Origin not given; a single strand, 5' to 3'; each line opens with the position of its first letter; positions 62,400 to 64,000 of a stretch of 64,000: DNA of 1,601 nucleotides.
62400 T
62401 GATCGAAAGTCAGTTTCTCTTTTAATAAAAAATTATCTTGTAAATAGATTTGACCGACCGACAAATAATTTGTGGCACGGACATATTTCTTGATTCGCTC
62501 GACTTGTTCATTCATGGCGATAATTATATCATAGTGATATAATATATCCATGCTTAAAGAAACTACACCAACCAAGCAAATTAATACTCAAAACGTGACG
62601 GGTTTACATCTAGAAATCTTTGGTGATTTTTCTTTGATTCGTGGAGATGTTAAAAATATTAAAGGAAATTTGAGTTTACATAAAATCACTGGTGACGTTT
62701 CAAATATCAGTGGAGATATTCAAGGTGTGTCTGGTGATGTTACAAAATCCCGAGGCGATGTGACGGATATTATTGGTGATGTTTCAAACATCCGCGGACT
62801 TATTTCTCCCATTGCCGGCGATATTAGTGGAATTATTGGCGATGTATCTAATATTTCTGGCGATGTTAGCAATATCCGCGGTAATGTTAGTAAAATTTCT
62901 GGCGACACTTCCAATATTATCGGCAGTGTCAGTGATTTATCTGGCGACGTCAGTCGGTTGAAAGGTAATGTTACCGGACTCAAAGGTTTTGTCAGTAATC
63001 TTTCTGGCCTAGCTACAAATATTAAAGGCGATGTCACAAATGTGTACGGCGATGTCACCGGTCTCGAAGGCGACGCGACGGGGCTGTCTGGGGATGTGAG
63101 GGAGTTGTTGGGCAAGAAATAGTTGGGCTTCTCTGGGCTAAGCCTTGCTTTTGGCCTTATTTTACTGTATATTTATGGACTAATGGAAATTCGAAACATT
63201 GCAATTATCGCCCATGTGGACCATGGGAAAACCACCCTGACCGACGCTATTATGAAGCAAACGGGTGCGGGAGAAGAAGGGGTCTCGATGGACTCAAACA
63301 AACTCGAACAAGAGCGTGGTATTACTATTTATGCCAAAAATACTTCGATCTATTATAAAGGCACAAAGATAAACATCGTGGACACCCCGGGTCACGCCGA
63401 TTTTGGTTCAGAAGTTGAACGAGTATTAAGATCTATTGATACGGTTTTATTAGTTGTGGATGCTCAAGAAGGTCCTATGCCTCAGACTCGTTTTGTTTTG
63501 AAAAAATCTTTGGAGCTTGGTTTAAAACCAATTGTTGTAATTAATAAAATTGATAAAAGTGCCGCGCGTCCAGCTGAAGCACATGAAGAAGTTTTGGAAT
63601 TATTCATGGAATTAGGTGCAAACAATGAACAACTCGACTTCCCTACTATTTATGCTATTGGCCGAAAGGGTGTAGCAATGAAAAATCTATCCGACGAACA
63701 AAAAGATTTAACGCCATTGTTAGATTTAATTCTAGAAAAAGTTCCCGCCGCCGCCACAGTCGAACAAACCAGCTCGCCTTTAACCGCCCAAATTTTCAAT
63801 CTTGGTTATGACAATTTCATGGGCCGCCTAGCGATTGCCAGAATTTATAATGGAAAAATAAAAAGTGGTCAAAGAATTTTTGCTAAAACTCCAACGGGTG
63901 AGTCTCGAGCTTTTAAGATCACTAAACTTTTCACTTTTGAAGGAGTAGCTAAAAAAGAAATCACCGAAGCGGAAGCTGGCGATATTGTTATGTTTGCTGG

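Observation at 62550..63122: Protein built from 23 consecutive GDVSNIx heptads, expressed from a leaderless-type promoter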

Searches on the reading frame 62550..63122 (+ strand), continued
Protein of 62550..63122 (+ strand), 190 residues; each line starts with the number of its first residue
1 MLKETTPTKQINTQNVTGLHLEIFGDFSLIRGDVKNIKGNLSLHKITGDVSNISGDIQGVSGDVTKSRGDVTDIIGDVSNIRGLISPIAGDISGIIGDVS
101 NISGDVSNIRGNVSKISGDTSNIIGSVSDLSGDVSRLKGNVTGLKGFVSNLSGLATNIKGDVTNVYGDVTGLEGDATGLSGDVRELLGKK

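Call 65: search_protein_families(library=pfam, proteins=[P0131, P0132, P0135, P0139, P0142, P0144, P0138, P0145, P0154, P0155], max_evalue=0.001)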
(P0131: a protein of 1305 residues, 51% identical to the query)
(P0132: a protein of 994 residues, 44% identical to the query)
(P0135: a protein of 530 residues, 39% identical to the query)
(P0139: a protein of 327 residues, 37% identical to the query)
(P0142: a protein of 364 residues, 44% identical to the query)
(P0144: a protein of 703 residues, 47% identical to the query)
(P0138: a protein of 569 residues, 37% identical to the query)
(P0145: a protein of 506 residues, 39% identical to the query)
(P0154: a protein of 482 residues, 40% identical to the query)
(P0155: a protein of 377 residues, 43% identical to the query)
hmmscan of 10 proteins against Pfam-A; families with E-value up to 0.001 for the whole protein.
P0131 (1305 aa): 13 families
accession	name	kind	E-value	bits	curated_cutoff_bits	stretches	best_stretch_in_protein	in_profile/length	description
PF07889.17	DUF1664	-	5.2e-15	56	34.6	0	786-853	55-122/124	Protein of unknown function (DUF1664)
PF06009.19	Laminin_II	-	1.3e-14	54.8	33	0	904-992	5-96/138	Laminin Domain II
PF04728.18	LPP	-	7.7e-12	45.8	29.1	0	966-996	1-31/53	Lipoprotein leucine-zipper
PF04513.17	Baculo_PEP_C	-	3.9e-11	43.6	38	1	876-997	4-124/140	Baculovirus polyhedron envelope protein, PEP, C terminus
PF20808.2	MINT_RAM7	-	8.5e-09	36.1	108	0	579-687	3-108/110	Msx2-interacting protein, RAM7 domain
PF23991.1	DUF7310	-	5.4e-08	33.7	40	0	955-1003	27-75/83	Coiled-coil region of unknown function (DUF7310)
PF05377.16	FlaC_arch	-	3.6e-06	27.7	27.8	0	947-984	3-40/55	Flagella accessory protein C (FlaC)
PF10473.14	CENP-F_leu_zip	-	5.9e-06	26.8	34.5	0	928-1005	15-92/140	Leucine-rich repeats of kinetochore protein Cenp-F/LEK1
PF08700.17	VPS51_Exo84_N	-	1.4e-05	25.6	24.2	0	962-984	62-84/87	Vps51/EXO84/COG1 N-terminal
PF16888.10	YwqH-like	-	4.7e-05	24.1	33.7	0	927-985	67-122/123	YwqH-like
PF10046.14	BLOC1_2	-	0.00016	22.4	33.4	0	914-975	32-89/96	Biogenesis of lysosome-related organelles complex-1 subunit 2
PF16043.11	DUF4795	-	0.00085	19.2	34.8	0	959-1004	8-53/208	Domain of unknown function (DUF4795)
PF19103.5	DUF5790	-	0.00092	20.3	26.8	0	543-575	75-107/126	Family of unknown function (DUF5790)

P0132 (994 aa): 6 families
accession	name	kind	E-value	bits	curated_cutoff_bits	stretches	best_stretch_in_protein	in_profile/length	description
PF04728.18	LPP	-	4e-13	49.9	29.1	0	626-655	5-34/53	Lipoprotein leucine-zipper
PF04513.17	Baculo_PEP_C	-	1.4e-11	45.1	38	1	804-889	39-121/140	Baculovirus polyhedron envelope protein, PEP, C terminus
PF07889.17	DUF1664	-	2.5e-11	44.1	34.6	0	827-887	61-121/124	Protein of unknown function (DUF1664)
PF06009.19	Laminin_II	-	6.4e-05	23.4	33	0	832-914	10-95/138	Laminin Domain II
PF20808.2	MINT_RAM7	-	7.5e-05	23.4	108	0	810-911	5-109/110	Msx2-interacting protein, RAM7 domain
PF05531.17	NPV_P10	-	0.00036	21.4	29.8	0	668-697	9-38/75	Nucleopolyhedrovirus P10 protein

P0135 (530 aa): 3 families
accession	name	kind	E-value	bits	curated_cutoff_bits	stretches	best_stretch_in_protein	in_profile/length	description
PF02349.20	MSG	-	1.3e-06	28.9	22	0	440-473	6-40/76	Major surface glycoprotein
PF20808.2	MINT_RAM7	-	0.00011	22.9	108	0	255-307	27-79/110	Msx2-interacting protein, RAM7 domain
PF04728.18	LPP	-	0.0007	20.3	29.1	0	269-295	4-30/53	Lipoprotein leucine-zipper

P0139 (327 aa): 1 family
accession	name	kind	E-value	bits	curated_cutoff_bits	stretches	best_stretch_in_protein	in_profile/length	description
PF23969.1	DUF7296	-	1.9e-28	99.7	27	1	206-311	2-106/115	Domain of unknown function (DUF7296)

P0142 (364 aa): 6 families
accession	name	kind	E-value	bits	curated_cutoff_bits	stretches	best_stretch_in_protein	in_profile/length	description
PF04513.17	Baculo_PEP_C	-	1.7e-08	35.1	38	1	159-267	21-126/140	Baculovirus polyhedron envelope protein, PEP, C terminus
PF06103.16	DUF948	-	7.5e-06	26.5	37.2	0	233-292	25-84/89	Bacterial protein of unknown function (DUF948)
PF04728.18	LPP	-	9.8e-06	26.3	29.1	0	250-274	2-26/53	Lipoprotein leucine-zipper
PF20808.2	MINT_RAM7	-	1.5e-05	25.7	108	1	160-250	21-109/110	Msx2-interacting protein, RAM7 domain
PF07889.17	DUF1664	-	3.8e-05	24.2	34.6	0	209-287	43-119/124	Protein of unknown function (DUF1664)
PF06009.19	Laminin_II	-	0.0002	21.8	33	0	242-289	18-65/138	Laminin Domain II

P0144 (703 aa): 0 families

P0138 (569 aa): 0 families

P0145 (506 aa): 30 families (the best 25 are shown)
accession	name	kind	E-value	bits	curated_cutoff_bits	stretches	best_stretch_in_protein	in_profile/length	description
PF07889.17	DUF1664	-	5.6e-11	43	34.6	0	104-159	66-121/124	Protein of unknown function (DUF1664)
PF16888.10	YwqH-like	-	2.9e-10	40.9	33.7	0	198-243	6-51/123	YwqH-like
PF16331.10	TolA_bind_tri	-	1.4e-09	38.3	30.1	0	205-238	21-54/76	TolA binding protein trimerisation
PF05791.16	Bacillus_HBL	-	3.4e-09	37.2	29.1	1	141-212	107-175/177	Bacillus haemolytic enterotoxin (HBL)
PF07902.16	Gp58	-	4.7e-09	35.5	34.5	2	176-284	255-358/594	gp58-like protein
PF06009.19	Laminin_II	-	8.9e-09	35.9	33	0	110-173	16-79/138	Laminin Domain II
PF04513.17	Baculo_PEP_C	-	2.3e-08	34.7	38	1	106-203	18-121/140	Baculovirus polyhedron envelope protein, PEP, C terminus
PF04728.18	LPP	-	3.5e-08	34.1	29.1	0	108-140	4-36/53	Lipoprotein leucine-zipper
PF04102.17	SlyX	-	6.9e-08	33.5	30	0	77-128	4-55/67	SlyX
PF08614.16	ATG16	-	7.8e-08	33.2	33.7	1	147-250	75-178/200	Autophagy protein 16 (ATG16)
PF10805.13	DUF2730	-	9.7e-08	32.5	24.9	0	133-188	34-91/102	Protein of unknown function (DUF2730)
PF25014.1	NET2A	-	1.6e-07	31.9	33.1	1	78-179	127-228/235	NET2A-like domain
PF20808.2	MINT_RAM7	-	1.8e-07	31.8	108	0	116-197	3-81/110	Msx2-interacting protein, RAM7 domain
PF05377.16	FlaC_arch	-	2.5e-07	31.4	27.8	0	106-144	2-40/55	Flagella accessory protein C (FlaC)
PF23991.1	DUF7310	-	4.9e-07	30.6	40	0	197-236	19-57/83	Coiled-coil region of unknown function (DUF7310)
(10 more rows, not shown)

P0154 (482 aa): 0 families

P0155 (377 aa): 13 families
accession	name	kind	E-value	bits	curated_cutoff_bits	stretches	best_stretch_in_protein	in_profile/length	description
PF13365.12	Trypsin_2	-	6.9e-32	111.6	27.6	1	202-336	1-144/144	Trypsin-like peptidase domain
PF00089.32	Trypsin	-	3e-18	66.9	20.6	1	202-363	27-217/220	Trypsin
PF23991.1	DUF7310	-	2.5e-11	44.3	40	0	25-68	19-62/83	Coiled-coil region of unknown function (DUF7310)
PF05377.16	FlaC_arch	-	1.3e-06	29.2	27.8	0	123-159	3-39/55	Flagella accessory protein C (FlaC)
PF10046.14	BLOC1_2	-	6.9e-06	26.8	33.4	0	124-176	38-93/96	Biogenesis of lysosome-related organelles complex-1 subunit 2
PF04513.17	Baculo_PEP_C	-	8.8e-06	26.3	38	0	80-162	47-127/140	Baculovirus polyhedron envelope protein, PEP, C terminus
PF07889.17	DUF1664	-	1.3e-05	25.7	34.6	0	40-69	91-120/124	Protein of unknown function (DUF1664)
PF20808.2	MINT_RAM7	-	2.8e-05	24.8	108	0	44-107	15-73/110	Msx2-interacting protein, RAM7 domain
PF07902.16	Gp58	-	3.1e-05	22.9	34.5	0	98-176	241-316/594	gp58-like protein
PF10473.14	CENP-F_leu_zip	-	3.6e-05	24.3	34.5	0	75-173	21-119/140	Leucine-rich repeats of kinetochore protein Cenp-F/LEK1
PF04728.18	LPP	-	5.1e-05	24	29.1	0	66-90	2-26/53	Lipoprotein leucine-zipper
PF14389.11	Lzipper-MIP1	-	7.8e-05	23.4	32.2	0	130-146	54-70/84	Leucine-zipper of ternary complex factor MIP1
PF25014.1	NET2A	-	0.00069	20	33.1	0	121-187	140-206/235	NET2A-like domain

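Call 66: search_solved_structures(query=A2, max_evalue=1, show_alignments=3)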
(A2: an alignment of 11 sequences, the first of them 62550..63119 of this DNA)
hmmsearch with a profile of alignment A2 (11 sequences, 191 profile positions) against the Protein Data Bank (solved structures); distinct sequences matched with E-value up to 1: 49.
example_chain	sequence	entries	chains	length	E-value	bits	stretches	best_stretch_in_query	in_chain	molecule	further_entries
4lin_A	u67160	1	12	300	1.3e-08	37.9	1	57-178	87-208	Tail needle protein gp26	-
8qox_B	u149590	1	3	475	3.3e-07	33.3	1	64-159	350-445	Conserved membrane protein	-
9eg6_A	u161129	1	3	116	2.1e-06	30.7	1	44-125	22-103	Caveolae-associated protein 1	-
3jbh_A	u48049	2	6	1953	2.1e-05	27.4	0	70-130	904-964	MYOSIN 2 HEAVY CHAIN STRIATED MUSCLE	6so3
6gaj_A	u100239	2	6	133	3.1e-05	26.9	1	76-178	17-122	Outer capsid protein sigma-1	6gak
4qkv_A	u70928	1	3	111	7.5e-05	25.6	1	45-125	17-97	Polymerase I and transcript release factor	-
9egn_A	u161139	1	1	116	8.1e-05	25.5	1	44-125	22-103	Caveolae-associated protein 1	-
2wpr_A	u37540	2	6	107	0.00013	24.8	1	87-180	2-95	TRIMERIC AUTOTRANSPORTER ADHESIN FRAGMENT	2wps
9eiu_A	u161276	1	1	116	0.00041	23.2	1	45-125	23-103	Caveolae-associated protein 1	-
6gao_A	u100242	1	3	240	0.0017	21.2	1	31-183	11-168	Outer capsid protein sigma-1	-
2ch7_A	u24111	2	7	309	0.0026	20.6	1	16-140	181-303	METHYL-ACCEPTING CHEMOTAXIS PROTEIN | Methyl-accepting chemotaxis protein 2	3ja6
2ch7_B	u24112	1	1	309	0.003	20.4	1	14-142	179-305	METHYL-ACCEPTING CHEMOTAXIS PROTEIN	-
6h2d_P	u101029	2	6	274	0.0031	20.3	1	72-135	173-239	AhlC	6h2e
3ja6_H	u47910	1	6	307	0.0039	20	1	17-139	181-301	Methyl-accepting chemotaxis protein 2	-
4cgk_A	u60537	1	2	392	0.0063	19.3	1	87-148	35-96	SECRETED 45 KDA PROTEIN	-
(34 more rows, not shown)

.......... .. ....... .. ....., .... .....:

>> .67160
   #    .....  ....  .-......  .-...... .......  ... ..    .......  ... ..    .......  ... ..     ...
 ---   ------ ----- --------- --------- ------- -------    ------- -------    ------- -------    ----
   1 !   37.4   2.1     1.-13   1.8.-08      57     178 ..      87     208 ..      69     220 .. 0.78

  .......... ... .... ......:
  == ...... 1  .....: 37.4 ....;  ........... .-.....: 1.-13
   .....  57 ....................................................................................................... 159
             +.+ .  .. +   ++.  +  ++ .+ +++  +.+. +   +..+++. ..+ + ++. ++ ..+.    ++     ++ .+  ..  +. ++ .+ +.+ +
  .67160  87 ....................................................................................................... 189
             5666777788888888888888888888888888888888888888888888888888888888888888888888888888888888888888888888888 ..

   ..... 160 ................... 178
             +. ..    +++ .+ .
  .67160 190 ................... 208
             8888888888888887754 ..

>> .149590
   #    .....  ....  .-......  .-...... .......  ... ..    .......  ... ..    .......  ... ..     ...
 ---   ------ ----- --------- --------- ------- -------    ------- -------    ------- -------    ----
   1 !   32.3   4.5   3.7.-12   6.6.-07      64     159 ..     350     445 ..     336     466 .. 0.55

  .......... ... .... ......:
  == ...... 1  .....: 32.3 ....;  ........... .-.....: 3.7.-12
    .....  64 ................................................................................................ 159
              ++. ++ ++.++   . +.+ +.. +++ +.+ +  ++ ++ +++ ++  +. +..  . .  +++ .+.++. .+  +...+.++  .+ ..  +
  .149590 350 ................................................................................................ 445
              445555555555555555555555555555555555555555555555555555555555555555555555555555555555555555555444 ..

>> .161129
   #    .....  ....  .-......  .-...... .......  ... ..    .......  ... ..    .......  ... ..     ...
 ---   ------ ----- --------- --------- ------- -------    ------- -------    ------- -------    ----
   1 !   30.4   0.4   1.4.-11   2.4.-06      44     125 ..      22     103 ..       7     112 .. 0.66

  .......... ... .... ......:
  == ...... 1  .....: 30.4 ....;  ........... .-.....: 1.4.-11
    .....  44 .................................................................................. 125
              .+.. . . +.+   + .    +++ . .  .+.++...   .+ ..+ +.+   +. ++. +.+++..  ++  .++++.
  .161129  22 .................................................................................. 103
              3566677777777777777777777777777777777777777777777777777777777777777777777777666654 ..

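Call 78: search_protein_families(library=padloc, proteins=[window:62550-63119:+, P0002, P0009, P0017, P0139, P0135, P0046, P0024], max_evalue=0.001)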
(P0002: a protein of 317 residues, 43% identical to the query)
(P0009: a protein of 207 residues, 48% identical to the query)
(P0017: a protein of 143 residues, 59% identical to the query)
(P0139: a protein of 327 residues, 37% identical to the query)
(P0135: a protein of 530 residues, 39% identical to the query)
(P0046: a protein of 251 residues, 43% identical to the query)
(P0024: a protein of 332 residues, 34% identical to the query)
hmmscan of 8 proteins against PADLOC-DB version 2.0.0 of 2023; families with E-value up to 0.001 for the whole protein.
window:62550-63119:+ (190 aa): 0 families

P0002 (317 aa): 0 families

P0009 (207 aa): 0 families

P0017 (143 aa): 0 families

P0139 (327 aa): 0 families

P0135 (530 aa): 0 families

P0046 (251 aa): 0 families

P0024 (332 aa): 0 families
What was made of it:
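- Tried and rejected: PADLOC gave no hit for the protein or seven homologues (call 78).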

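Call 83: fold_search(model_id=the predicted structure, library=pdb)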
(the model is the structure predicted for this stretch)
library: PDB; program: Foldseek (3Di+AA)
matches with E <= 10: 3; with E <= 0.001: 0
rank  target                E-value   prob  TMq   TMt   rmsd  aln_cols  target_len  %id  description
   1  8axk_R                8.0e+00  0.07  0.18  0.39  27.1        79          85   15  Type 3 secretion system export apparatus core, inner rod and needle of Shigella flexneri (released 2023-03-01)
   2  8rve_z                8.0e+00  0.06  0.35  0.31   8.7       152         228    9  Vimentin intermediate filament (released 2024-04-10)
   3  6hum_C                8.7e+00  0.04  0.12  0.22  15.3        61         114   15  Structure of the photosynthetic complex I from Thermosynechococcus elongatus (released 2019-01-09)

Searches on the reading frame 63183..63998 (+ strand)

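Call 73: search_protein_families(library=pfam, proteins=[window:63183-63998:+], max_evalue=0.00001)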
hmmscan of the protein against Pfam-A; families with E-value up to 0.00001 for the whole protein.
window:63183-63998:+ (272 aa): 5 families
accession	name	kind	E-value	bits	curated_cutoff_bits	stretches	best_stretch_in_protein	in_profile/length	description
PF00009.33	GTP_EFTU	-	1.5e-54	184.9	26.5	1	2-186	2-185/188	Elongation factor Tu GTP binding domain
PF22042.2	EF-G_D2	-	3e-09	37.3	27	1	200-270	2-67/84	Elongation factor G domain 2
PF01926.29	MMR_HSR1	-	7.8e-09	36.1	21.9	1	6-122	2-113/113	50S ribosome-binding GTPase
PF03144.31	GTP_EFTU_D2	-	2.2e-07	31.6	30.3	1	214-269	1-58/73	Elongation factor Tu domain 2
PF02421.24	FeoB_N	-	2.7e-06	27.4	27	0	45-140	31-132/156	Ferrous iron transport protein B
